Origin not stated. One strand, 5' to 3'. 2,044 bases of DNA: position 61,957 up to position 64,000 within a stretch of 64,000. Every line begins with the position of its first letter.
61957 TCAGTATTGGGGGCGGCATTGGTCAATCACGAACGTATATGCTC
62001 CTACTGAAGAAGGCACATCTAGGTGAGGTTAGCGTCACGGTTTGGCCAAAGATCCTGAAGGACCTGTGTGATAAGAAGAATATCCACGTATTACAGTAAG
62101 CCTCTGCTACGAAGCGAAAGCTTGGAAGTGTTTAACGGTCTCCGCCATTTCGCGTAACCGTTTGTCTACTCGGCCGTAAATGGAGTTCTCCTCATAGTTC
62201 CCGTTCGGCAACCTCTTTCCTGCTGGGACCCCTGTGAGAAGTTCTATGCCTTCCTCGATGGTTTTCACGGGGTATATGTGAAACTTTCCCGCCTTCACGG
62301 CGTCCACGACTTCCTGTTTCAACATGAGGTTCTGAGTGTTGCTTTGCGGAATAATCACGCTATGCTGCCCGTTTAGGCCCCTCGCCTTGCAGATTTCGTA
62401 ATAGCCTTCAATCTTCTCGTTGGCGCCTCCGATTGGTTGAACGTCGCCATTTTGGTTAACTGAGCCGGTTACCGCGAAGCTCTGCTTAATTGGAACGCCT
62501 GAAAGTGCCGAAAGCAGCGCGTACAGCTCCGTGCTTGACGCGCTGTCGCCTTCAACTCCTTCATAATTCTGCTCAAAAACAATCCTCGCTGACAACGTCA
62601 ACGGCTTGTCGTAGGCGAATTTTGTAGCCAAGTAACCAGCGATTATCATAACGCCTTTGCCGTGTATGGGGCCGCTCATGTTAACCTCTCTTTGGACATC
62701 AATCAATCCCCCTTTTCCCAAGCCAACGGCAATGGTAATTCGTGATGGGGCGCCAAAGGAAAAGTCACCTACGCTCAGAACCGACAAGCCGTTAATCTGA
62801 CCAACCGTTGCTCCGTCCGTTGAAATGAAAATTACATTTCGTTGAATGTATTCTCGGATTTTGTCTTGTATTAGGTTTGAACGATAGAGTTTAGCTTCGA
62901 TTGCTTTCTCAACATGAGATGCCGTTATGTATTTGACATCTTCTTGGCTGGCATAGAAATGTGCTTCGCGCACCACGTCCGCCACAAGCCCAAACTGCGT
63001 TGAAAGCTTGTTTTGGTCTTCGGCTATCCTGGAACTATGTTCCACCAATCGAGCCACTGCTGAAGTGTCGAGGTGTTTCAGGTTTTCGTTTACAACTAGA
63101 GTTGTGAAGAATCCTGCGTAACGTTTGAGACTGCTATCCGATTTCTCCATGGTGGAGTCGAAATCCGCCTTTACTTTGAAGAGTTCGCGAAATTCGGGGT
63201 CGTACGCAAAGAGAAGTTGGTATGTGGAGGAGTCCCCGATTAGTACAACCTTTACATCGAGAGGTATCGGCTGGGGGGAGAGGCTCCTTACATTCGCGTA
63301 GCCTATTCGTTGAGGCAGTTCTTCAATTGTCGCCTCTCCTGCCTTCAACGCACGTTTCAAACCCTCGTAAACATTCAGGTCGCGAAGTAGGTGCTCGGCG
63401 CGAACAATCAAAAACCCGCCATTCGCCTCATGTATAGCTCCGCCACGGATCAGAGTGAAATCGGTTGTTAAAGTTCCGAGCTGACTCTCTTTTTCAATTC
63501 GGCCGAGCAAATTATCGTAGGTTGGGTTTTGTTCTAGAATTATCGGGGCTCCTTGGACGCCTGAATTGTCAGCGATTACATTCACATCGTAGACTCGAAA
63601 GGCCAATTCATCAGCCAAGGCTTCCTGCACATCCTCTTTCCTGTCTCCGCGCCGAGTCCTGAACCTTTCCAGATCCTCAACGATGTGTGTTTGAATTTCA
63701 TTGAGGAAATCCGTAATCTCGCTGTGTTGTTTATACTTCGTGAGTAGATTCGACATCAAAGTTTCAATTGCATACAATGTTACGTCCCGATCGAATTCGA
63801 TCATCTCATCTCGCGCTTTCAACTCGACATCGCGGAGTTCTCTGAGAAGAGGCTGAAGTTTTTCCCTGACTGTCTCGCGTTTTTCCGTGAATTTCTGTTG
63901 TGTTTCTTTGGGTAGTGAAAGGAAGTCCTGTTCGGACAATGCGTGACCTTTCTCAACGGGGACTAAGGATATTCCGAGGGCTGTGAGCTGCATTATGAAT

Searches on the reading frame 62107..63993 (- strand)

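Call 57: search_protein_families(library=pfam, proteins=[window:62107-63993:-], max_evalue=0.00001)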
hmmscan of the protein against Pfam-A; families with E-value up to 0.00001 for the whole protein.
window:62107-63993:- (628 aa): 3 families
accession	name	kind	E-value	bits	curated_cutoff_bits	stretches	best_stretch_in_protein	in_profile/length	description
PF13654.12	AAA_32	-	1.3e-52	177.7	21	1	147-279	1-133/133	LonB-like, AAA domain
PF20436.4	LonB_AAA-LID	-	2.1e-25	89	22.4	1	307-371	1-65/65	Archaeal LonB, AAA+ ATPase LID domain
PF05362.19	Lon_C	-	1.5e-10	41.5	21.1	1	481-584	108-200/205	Lon protease (S16) C-terminal proteolytic domain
